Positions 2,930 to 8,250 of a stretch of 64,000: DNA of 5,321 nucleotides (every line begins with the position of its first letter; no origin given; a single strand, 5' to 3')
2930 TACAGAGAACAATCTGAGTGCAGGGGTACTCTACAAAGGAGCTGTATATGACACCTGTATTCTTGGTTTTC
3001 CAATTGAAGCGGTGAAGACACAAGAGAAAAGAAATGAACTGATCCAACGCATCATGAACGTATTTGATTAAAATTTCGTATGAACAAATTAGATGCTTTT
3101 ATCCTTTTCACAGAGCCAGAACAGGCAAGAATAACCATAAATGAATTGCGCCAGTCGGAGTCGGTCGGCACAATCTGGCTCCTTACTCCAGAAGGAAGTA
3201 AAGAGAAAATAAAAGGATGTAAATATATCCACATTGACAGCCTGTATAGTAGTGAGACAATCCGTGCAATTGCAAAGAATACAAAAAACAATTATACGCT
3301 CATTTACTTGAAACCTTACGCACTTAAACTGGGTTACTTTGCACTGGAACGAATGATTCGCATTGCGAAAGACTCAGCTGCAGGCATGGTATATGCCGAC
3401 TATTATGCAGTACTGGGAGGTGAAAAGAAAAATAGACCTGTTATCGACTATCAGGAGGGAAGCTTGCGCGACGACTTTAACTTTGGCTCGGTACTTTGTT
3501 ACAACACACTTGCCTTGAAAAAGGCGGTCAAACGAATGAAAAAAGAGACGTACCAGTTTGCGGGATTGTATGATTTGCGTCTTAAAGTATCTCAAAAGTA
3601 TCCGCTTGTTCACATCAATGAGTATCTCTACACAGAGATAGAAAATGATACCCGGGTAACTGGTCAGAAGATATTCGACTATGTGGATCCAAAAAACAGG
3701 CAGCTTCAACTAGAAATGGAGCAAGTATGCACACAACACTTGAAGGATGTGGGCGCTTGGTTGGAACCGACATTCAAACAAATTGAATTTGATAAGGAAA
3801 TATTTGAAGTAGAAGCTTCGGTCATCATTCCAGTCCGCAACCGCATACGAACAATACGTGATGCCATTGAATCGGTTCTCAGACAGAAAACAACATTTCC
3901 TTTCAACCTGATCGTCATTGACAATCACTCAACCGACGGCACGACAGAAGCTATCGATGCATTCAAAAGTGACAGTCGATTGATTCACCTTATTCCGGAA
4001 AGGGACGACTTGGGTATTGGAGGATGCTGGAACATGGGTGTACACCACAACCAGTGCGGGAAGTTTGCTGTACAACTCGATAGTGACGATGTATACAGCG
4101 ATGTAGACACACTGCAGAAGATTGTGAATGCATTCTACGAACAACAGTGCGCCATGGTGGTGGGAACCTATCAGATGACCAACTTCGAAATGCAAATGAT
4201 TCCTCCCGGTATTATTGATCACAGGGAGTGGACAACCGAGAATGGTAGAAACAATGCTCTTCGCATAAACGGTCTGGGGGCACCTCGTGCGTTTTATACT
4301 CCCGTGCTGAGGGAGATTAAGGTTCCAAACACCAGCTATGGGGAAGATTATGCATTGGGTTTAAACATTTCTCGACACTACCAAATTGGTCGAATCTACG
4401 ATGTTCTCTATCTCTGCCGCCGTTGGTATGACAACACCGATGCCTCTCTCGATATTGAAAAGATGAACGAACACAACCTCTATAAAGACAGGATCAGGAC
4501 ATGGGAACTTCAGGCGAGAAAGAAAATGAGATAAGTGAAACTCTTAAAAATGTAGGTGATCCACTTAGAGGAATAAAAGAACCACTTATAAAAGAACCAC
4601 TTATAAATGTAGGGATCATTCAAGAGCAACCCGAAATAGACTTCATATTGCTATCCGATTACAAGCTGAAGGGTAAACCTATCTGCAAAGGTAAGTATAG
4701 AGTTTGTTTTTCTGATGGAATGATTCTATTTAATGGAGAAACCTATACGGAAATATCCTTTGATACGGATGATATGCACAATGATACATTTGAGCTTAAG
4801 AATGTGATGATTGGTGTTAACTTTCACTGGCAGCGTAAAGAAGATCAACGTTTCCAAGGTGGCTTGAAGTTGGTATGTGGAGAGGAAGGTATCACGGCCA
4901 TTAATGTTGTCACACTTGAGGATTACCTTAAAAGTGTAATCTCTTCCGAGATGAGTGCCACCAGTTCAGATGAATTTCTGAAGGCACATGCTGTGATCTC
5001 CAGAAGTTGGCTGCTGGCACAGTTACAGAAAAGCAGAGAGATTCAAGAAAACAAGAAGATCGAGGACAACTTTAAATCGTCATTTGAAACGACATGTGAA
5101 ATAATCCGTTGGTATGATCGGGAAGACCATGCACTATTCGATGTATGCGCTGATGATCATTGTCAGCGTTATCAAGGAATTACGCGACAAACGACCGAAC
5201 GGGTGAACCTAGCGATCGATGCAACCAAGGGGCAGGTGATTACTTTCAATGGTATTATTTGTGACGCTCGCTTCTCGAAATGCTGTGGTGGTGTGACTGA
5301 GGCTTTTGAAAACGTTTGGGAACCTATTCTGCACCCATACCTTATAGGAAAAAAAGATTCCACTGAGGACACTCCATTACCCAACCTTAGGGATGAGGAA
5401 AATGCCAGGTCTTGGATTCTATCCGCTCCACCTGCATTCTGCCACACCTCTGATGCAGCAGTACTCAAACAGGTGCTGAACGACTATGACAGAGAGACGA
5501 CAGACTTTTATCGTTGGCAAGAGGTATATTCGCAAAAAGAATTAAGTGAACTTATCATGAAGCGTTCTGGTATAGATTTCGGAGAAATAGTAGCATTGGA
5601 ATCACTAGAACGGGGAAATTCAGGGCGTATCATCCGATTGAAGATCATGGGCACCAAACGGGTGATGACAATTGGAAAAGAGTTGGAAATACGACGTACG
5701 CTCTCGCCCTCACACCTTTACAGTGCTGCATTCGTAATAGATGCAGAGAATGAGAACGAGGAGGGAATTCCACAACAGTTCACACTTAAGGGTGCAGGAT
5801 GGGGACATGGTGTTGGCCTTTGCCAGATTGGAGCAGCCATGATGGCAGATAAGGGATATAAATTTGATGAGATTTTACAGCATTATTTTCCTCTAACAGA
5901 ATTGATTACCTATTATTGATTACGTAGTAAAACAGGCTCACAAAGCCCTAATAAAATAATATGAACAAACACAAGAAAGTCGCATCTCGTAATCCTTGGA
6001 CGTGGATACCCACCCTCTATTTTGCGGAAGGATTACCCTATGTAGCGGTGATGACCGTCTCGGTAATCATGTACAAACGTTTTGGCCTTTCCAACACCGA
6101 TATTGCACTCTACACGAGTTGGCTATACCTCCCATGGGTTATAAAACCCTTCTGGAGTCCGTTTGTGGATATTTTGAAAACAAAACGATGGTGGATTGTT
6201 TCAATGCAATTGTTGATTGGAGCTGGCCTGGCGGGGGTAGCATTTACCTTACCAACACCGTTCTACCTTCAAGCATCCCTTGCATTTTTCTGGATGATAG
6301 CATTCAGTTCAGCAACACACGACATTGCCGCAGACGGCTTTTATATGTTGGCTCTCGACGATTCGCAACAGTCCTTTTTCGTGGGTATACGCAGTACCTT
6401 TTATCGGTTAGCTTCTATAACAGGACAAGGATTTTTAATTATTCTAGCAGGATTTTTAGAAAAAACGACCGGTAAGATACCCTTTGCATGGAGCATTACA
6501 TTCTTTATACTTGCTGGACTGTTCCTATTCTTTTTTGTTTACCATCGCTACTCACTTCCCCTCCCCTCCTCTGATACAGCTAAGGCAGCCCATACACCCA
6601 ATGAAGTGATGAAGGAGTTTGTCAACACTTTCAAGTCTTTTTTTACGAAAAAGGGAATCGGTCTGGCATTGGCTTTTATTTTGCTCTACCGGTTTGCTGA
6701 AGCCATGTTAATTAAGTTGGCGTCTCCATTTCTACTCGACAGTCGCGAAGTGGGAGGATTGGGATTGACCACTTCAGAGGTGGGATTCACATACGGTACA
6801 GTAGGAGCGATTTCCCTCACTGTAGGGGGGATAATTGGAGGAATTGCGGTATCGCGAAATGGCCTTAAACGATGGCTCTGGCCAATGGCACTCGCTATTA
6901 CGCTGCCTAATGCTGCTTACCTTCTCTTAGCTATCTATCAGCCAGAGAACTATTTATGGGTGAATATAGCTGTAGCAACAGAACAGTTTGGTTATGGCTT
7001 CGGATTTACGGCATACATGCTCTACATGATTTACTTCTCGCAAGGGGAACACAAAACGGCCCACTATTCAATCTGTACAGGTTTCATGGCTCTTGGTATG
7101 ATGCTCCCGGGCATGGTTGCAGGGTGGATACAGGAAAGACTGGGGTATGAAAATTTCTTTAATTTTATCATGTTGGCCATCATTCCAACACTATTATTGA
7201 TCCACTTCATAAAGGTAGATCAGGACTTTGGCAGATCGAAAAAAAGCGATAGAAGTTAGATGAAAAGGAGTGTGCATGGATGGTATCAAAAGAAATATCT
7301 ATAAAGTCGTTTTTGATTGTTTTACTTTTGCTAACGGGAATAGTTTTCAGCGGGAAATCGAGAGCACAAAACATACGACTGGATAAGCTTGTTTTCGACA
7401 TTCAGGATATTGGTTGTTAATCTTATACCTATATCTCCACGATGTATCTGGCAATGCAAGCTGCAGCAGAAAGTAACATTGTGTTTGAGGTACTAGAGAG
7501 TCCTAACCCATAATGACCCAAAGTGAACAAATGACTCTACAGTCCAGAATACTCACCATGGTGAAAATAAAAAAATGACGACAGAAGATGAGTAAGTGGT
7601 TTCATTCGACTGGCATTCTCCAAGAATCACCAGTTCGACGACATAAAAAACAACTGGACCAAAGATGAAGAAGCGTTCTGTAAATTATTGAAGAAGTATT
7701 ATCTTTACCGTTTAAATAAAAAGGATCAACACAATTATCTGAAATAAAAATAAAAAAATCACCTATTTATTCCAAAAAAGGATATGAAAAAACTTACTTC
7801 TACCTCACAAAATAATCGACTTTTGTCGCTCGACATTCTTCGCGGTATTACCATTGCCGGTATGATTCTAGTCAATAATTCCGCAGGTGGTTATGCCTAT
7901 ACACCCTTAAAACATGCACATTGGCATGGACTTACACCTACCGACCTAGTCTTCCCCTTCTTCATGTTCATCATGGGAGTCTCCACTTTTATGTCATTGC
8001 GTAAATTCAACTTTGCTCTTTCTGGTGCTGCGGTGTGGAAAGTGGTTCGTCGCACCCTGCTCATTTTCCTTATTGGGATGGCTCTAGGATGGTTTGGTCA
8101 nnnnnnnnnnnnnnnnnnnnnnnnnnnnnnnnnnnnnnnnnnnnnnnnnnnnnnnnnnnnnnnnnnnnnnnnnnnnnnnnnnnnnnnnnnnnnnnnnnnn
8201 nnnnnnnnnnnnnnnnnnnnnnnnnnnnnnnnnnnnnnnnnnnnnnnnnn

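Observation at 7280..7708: Hidden collapsed namZ (DUF1343) pseudogene between ampG and murT-like gene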

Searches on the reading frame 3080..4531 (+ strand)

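Call 6: search_protein_families(library=pfam, proteins=[window:3080-4531:+], max_evalue=1)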
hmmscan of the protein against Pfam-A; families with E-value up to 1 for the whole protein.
window:3080-4531:+ (484 aa): 4 families
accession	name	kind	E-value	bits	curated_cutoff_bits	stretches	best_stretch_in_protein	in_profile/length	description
PF00535.33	Glycos_transf_2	-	1.3e-21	77.7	23.3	1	247-370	1-121/168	Glycosyl transferase family 2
PF10111.15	Glyco_tranf_2_2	-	1.6e-07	31.5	27.3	1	247-350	1-104/276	Glycosyltransferase like family 2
PF23346.1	DUF7087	-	0.073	13.7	27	1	439-471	46-78/134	Integral membrane domain of unknown function (DUF7087)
PF13704.12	Glyco_tranf_2_4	-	0.16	12.9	27.5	1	261-301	5-45/98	Glycosyl transferase family 2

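Call 8: search_protein_families(library=ncbifam, proteins=[window:3080-4531:+], max_evalue=0.001)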
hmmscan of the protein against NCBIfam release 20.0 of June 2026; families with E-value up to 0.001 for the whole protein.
window:3080-4531:+ (484 aa): 16 families
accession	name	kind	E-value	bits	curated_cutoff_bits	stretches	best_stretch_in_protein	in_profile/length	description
NF047683.1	TeichurnBiosyTuaG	equivalog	1.7e-14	54.1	400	1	245-372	7-131/252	teichuronic acid biosynthesis protein TuaG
NF053739.1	GlytfEpsEBac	equivalog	4.5e-10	38.9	450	1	246-370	3-124/265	glycosyltransferase EpsE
TIGR03469.1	HpnB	hypoth_equivalog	3.3e-09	36.3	379.25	1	246-361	46-169/386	hopene-associated glycosyltransferase HpnB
NF041875.1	EPS_EpsD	equivalog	1.1e-08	34.8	370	1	247-365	2-117/325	exopolysaccharide biosynthesis glycosyltransferase EpsD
NF050050.1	ProtGlycPglI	equivalog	6.8e-08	32.2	500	1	246-341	4-98/306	GalNAc(5)-diNAcBac-PP-undecaprenol beta-1,3-glucosyltransferase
TIGR03937.1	PgaC_IcaA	equivalog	8.2e-08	31.6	422.3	1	245-360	46-159/407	poly-beta-1,6-N-acetyl-D-glucosamine synthase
TIGR03111.1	glyc2_xrt_Gpos1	hypoth_equivalog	2e-07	30.2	363.95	1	246-356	51-160/439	TIGR03111 family XrtG-associated glycosyltransferase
NF007482.0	PRK10073.1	equivalog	3.2e-07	29.7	423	1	245-339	7-98/334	glycosyltransferase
TIGR04009.1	wcaE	equivalog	7.1e-07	28.8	369.2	1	267-362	26-117/248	colanic acid biosynthesis glycosyltransferase WcaE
TIGR03965.1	mycofact_glyco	equivalog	1.7e-06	27.2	280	1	245-362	75-189/467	mycofactocin biosynthesis glycosyltransferase MftF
NF010496.0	PRK13915.1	equivalog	2.5e-06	26.8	262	1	228-365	15-156/307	glucosyl-3-phosphoglycerate synthase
TIGR04283.1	glyco_like_mftF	equivalog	1.1e-05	25.1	182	1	247-297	2-51/221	TIGR04283 family arsenosugar biosynthesis glycosyltransferase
NF058614.1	PPMAGASynPpgS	equivalog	0.00028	20.4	370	1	247-367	3-116/226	polyprenyl-phospho-N-acetylgalactosaminyl synthase PpgS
NF045692.1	OglycostaseCruG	equivalog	0.00051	19.1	600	1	245-305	42-101/386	2'-O-glycosyltransferase CruG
NF038302.1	EPS_HpsE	equivalog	0.00061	18.8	300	1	246-349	3-108/307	hormogonium polysaccharide biosynthesis glycosyltransferase HpsE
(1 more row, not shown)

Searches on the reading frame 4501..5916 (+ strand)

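Call 6: search_protein_families(library=pfam, proteins=[window:4501-5916:+], max_evalue=1)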
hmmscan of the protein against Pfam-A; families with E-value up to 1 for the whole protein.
window:4501-5916:+ (472 aa): 1 family
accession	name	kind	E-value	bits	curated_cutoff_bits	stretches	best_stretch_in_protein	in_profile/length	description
PF08486.15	SpoIID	-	8.7e-25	87.6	23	1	128-249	2-97/97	Stage II sporulation protein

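Call 8: search_protein_families(library=ncbifam, proteins=[window:4501-5916:+], max_evalue=0.001)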
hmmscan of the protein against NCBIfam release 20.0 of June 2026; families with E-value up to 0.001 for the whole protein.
window:4501-5916:+ (472 aa): 2 families
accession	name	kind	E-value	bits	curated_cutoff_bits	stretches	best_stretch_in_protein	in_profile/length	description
TIGR02669.1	SpoIID_LytB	domain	2e-52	178.8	83.3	1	132-468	1-268/270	SpoIID/LytB domain-containing protein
TIGR02870.1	spore_II_D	equivalog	3.7e-38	131.5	234.75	2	132-287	67-208/338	stage II sporulation protein D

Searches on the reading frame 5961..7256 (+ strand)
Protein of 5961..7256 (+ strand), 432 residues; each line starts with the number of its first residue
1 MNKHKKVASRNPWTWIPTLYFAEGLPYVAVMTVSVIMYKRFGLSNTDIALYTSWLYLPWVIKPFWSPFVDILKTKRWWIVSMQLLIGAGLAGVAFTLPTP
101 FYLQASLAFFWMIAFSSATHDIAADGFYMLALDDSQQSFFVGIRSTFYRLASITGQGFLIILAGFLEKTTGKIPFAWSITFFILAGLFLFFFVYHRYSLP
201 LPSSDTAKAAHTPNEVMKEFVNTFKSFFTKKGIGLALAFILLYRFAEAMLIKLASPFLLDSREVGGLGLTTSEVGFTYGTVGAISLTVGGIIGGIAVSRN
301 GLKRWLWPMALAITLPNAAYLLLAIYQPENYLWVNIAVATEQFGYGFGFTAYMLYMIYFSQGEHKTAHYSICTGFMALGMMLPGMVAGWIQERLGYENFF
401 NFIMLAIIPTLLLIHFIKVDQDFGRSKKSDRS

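Call 6: search_protein_families(library=pfam, proteins=[window:5961-7256:+], max_evalue=1)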
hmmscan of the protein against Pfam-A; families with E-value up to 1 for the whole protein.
window:5961-7256:+ (432 aa): 2 families
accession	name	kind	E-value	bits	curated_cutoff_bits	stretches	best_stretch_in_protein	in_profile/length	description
PF07690.21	MFS_1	-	5.1e-16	59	33.4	2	21-381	6-344/347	Major Facilitator Superfamily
PF03092.22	BT1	-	1e-09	38.1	22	1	30-292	9-267/432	BT1 family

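Call 8: search_protein_families(library=ncbifam, proteins=[window:5961-7256:+], max_evalue=0.001)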
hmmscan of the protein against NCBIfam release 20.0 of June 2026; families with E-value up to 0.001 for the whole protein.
window:5961-7256:+ (432 aa): 5 families
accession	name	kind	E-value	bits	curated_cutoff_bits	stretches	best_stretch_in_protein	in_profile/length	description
TIGR00901.2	2A0125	subfamily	8.5e-57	192.7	350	1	18-415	11-415/417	AmpG family muropeptide MFS transporter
NF008867.0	PRK11902.1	equivalog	4.1e-32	111.6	656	1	19-418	21-404/419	muropeptide transporter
NF008238.0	PRK11010.1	equivalog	3.3e-31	108.7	756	1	18-425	19-410/492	muropeptide MFS transporter AmpG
TIGR02718.1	sider_RhtX_FptX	subfamily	3.1e-19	69.2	356.15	1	16-406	6-380/390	RhtX/FptX family siderophore transporter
TIGR00788.1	fbt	subfamily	1.5e-06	27.5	216.4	1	19-197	34-212/468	folate/biopterin family MFS transporter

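Call 21: find_related_loci(query=window:5961-7256:+, collection=genome_contigs, flank=6000)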
Query window:5961-7256:+ (432 aa) in genome_contigs; peptide patterns used: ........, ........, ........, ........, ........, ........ (x = any residue, [..] = any of these).
349 stretches matched a pattern; 239 encode a relative of the query (tblastn E <= 1e-3); the best 80 are kept; 80 distinct loci.
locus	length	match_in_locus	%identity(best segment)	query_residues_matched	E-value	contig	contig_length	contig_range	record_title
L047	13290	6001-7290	82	2-430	0e+0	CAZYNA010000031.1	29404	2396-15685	MAG TPA_asm: uncultured Proteiniphilum sp. isolate SRP294416_co3_658 genome assembly, contig: NODE_2002_length_29404_cov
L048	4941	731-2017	82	2-430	0e+0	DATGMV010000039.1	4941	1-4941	MAG TPA_asm: Fermentimonas sp. isolate SMAG_U10326 k141_1745254, whole genome shotgun sequence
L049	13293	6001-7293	81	2-431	0e+0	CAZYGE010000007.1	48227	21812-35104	MAG TPA_asm: uncultured Proteiniphilum sp. isolate SRP220891_co3_393 genome assembly, contig: NODE_597_length_48227_cov_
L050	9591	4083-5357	82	1-429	0e+0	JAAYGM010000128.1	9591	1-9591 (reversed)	MAG: Bacteroidales bacterium isolate AS09scLD_223 121278_AS09, whole genome shotgun sequence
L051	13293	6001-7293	82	2-432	0e+0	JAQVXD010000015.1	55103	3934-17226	MAG: Fermentimonas sp. isolate STF2_118 NODE_1111_length_55103_cov_5.120234_Sandtown_F2, whole genome shotgun sequence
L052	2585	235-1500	83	8-429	0e+0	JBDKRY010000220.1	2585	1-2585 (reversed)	MAG: Proteiniphilum sp. isolate 5_bin.223_R1 c_000000867762, whole genome shotgun sequence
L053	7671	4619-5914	76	1-432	0e+0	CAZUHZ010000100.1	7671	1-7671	MAG TPA_asm: uncultured Dysgonomonadaceae bacterium isolate binchicken_co157_492 genome assembly, contig: NODE_23517_len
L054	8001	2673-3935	74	9-429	0e+0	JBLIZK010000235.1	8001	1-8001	MAG: Paludibacter sp. isolate APR314 k141_255652, whole genome shotgun sequence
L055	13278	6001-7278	71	4-429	0e+0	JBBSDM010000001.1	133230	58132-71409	MAG: Bacteroidales bacterium isolate metawrap_la6_94 metawrap_la6_94_K_1305788_L_133230_cov_43.0112, whole genome shotgu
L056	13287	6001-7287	72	2-429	0e+0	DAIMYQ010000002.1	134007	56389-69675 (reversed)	MAG TPA_asm: Paludibacteraceae bacterium isolate CTOTU1920 NODE_15_length_134007_cov_21.105314, whole genome shotgun seq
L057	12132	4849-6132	71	5-432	0e+0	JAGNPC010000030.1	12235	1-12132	MAG: Paludibacter sp. isolate Go_Inlet_bin_99 Go_Inlet_3693_length_12235_cov_4.808639, whole genome shotgun sequence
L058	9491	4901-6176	79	1-423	0e+0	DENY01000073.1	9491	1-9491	MAG TPA_asm: Bacteroidales bacterium UBA2632 UBA2632_contig_984, whole genome shotgun sequence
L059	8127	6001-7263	71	8-428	0e+0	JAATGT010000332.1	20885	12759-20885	MAG: Bacteroidales bacterium isolate bin_63 k141_7297363, whole genome shotgun sequence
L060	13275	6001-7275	71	2-429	0e+0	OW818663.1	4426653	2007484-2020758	metagenome genome assembly, chromosome: 1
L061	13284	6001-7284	70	1-428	0e+0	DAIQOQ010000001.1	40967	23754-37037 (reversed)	MAG TPA_asm: Paludibacter sp. isolate CTOTU11292 NODE_88_length_40967_cov_37.366347, whole genome shotgun sequence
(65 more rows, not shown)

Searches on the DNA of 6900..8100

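Call 58: search_rna_families(source=window, start=6900, end=8100, threshold=evalue, max_evalue=1)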
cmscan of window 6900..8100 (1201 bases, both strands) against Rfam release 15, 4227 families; matches with E-value up to 1: 0.
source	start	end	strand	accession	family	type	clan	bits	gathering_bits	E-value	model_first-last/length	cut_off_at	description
